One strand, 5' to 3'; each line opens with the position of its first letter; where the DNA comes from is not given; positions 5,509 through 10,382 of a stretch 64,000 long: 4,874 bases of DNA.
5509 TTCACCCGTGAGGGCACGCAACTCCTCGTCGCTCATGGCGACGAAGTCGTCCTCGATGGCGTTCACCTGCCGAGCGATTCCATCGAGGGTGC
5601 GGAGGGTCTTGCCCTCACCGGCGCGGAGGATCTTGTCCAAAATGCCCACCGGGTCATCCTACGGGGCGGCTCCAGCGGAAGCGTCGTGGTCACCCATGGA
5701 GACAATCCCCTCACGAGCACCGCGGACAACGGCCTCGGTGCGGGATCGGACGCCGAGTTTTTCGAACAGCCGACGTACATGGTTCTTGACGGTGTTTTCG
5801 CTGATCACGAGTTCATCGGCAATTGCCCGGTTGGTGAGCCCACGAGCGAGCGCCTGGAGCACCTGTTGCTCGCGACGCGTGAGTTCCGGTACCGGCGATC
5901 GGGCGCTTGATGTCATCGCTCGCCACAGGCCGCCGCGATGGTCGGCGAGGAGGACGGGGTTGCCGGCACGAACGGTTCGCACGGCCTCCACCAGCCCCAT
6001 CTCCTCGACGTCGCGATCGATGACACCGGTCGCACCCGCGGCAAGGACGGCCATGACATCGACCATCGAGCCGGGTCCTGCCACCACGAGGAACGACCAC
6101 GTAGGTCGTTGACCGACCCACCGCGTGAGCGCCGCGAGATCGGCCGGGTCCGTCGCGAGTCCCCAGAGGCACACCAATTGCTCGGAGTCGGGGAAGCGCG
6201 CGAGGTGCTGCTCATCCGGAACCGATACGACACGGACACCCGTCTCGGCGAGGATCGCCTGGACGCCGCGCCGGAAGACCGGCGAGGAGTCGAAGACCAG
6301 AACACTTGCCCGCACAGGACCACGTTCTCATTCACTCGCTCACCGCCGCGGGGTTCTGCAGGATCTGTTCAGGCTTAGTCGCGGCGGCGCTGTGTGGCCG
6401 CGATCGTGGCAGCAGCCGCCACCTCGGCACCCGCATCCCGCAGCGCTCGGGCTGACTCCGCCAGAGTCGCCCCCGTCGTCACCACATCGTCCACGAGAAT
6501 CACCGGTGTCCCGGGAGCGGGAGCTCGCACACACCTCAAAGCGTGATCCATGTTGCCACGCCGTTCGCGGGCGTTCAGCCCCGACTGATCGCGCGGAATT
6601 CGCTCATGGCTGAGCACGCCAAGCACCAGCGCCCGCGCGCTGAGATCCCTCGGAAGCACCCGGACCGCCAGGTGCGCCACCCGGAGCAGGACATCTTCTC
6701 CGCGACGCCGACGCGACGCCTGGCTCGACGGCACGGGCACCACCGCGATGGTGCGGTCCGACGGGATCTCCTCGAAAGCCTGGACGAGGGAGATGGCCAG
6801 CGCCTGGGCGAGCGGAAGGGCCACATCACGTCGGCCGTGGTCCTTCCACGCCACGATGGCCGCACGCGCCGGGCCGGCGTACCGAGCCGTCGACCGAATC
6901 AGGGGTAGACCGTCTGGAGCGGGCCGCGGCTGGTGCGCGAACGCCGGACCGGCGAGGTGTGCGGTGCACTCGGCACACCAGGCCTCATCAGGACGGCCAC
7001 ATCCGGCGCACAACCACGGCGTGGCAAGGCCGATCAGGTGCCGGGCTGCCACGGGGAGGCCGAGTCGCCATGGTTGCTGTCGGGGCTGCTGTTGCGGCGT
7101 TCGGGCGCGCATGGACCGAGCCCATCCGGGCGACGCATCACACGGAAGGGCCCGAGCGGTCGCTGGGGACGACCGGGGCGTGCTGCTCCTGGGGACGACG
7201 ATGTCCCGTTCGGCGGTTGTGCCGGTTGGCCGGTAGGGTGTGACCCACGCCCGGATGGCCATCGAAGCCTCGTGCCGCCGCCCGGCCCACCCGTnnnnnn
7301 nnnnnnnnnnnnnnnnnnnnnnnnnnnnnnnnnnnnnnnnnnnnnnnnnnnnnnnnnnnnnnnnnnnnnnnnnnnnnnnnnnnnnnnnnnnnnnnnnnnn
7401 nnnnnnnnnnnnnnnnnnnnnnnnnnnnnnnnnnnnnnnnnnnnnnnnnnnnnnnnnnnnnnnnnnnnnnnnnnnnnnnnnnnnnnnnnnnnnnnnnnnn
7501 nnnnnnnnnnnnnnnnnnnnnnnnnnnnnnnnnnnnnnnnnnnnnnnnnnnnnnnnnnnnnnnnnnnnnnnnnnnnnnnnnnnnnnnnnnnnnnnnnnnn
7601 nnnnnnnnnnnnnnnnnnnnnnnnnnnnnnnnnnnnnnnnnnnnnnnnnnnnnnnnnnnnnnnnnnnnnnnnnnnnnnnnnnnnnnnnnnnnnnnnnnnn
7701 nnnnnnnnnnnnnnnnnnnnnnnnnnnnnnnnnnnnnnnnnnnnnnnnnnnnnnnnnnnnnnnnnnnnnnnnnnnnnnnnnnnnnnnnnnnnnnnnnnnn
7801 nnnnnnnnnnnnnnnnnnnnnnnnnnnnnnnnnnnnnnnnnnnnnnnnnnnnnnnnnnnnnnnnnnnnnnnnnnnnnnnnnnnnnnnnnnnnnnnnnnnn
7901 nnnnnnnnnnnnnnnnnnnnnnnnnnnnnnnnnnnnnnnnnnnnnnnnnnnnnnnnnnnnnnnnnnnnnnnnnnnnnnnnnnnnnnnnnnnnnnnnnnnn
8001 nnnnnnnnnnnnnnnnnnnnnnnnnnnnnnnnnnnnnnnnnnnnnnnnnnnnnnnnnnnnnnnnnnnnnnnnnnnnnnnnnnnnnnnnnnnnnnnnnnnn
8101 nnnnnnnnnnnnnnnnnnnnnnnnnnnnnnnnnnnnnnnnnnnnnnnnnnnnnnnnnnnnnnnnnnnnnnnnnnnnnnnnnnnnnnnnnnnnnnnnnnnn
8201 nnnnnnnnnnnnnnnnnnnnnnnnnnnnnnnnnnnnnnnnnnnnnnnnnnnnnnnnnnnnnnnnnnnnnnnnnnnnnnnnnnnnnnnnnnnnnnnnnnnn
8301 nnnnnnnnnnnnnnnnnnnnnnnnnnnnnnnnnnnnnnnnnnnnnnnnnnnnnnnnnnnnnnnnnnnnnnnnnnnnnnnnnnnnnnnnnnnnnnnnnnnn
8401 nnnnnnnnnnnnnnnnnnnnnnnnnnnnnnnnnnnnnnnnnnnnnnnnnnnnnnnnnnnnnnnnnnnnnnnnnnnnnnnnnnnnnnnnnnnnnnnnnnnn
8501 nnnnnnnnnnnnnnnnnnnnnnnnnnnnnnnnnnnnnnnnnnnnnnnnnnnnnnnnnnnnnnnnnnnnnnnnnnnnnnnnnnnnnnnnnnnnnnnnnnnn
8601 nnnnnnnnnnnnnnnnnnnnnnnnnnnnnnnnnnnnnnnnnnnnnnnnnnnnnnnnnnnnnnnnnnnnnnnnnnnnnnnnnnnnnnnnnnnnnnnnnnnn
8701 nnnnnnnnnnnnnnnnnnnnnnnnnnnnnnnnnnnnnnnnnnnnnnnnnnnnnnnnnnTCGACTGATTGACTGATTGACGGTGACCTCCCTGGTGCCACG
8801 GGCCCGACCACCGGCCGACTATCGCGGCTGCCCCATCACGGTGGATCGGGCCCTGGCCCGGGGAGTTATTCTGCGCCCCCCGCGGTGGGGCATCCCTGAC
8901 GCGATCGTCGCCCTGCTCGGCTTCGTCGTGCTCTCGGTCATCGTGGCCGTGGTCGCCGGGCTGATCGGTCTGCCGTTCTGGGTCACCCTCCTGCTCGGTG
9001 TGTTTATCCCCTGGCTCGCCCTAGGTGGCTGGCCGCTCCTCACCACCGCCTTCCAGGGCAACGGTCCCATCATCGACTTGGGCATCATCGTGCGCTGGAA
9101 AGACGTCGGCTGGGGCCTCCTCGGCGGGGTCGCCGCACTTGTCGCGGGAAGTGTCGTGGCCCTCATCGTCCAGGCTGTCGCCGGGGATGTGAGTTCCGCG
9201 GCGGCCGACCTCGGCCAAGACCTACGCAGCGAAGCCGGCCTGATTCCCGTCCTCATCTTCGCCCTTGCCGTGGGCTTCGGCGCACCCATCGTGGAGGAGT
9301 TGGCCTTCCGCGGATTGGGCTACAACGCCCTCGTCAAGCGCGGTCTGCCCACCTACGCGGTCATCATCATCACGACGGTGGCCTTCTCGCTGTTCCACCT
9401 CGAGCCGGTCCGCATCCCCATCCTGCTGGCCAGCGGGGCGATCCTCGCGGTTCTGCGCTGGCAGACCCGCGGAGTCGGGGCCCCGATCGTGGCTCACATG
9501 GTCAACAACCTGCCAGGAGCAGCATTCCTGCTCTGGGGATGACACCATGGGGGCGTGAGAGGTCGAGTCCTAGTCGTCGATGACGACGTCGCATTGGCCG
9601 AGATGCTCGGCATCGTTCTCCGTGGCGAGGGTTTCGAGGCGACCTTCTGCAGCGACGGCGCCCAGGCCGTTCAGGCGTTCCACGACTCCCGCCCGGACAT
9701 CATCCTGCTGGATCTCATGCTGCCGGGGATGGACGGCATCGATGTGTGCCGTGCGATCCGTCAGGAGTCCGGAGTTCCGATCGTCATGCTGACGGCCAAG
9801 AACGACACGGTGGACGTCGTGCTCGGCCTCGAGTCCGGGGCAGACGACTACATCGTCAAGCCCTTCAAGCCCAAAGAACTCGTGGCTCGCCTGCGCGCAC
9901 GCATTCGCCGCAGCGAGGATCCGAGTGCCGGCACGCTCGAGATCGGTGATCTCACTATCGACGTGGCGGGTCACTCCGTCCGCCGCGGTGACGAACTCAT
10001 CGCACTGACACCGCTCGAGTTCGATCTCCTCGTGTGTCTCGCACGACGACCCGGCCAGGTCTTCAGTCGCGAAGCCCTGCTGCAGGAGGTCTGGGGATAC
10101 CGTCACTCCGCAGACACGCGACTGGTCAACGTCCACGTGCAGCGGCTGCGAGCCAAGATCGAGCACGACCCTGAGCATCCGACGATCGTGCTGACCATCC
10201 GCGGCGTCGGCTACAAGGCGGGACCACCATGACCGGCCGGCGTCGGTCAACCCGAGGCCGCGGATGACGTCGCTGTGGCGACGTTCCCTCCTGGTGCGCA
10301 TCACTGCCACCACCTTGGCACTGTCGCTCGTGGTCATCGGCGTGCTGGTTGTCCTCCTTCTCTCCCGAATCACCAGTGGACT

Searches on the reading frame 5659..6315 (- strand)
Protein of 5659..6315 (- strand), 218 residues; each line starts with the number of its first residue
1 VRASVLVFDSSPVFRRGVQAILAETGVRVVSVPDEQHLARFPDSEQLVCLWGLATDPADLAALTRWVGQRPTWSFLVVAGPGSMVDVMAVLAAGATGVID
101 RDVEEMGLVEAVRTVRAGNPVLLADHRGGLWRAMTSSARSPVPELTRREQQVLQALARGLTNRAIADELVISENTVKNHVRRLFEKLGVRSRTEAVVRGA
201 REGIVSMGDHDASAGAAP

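Call 36: search_protein_families(library=pfam, proteins=[window:5659-6315:-], max_evalue=0.00001)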
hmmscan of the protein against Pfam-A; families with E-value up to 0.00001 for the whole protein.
window:5659-6315:- (218 aa): 1 family
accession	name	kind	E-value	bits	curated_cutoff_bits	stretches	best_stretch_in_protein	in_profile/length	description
PF00196.25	GerE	-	1.1e-21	76.6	23.5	1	145-197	3-55/57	Bacterial regulatory proteins, luxR family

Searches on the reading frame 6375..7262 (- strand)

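Call 36: search_protein_families(library=pfam, proteins=[window:6375-7262:-], max_evalue=0.00001)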
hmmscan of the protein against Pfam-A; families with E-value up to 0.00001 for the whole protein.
window:6375-7262:- (295 aa): 1 family
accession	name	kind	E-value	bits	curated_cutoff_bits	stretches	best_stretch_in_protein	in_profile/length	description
PF00156.33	Pribosyltran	-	2.2e-07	30.7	26.3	1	251-291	87-127/158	Phosphoribosyl transferase domain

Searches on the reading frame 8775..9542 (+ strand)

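Call 36: search_protein_families(library=pfam, proteins=[window:8775-9542:+], max_evalue=0.00001)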
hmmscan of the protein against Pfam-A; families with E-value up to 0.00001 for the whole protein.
window:8775-9542:+ (255 aa): 1 family
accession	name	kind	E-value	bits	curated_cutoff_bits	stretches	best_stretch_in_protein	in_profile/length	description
PF02517.21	Rce1-like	-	2.5e-17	63.4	22.4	1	159-246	4-92/93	Type II CAAX prenyl endopeptidase Rce1-like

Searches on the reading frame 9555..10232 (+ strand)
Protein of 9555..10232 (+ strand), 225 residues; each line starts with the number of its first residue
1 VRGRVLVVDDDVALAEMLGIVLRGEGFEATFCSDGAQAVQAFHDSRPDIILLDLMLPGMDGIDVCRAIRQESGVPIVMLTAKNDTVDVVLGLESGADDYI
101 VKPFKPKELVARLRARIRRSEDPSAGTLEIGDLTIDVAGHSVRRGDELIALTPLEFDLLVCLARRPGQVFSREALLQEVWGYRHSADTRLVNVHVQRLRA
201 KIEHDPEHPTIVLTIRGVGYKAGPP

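Call 36: search_protein_families(library=pfam, proteins=[window:9555-10232:+], max_evalue=0.00001)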
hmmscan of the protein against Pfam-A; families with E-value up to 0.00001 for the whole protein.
window:9555-10232:+ (225 aa): 2 families
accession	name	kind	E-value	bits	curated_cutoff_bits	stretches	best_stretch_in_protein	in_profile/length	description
PF00072.30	Response_reg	-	1.5e-31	109.3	30.2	1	5-113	1-110/111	Response regulator receiver domain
PF00486.34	Trans_reg_C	-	8.6e-28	96.7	26.2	1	148-221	3-76/77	Transcriptional regulatory protein, C terminal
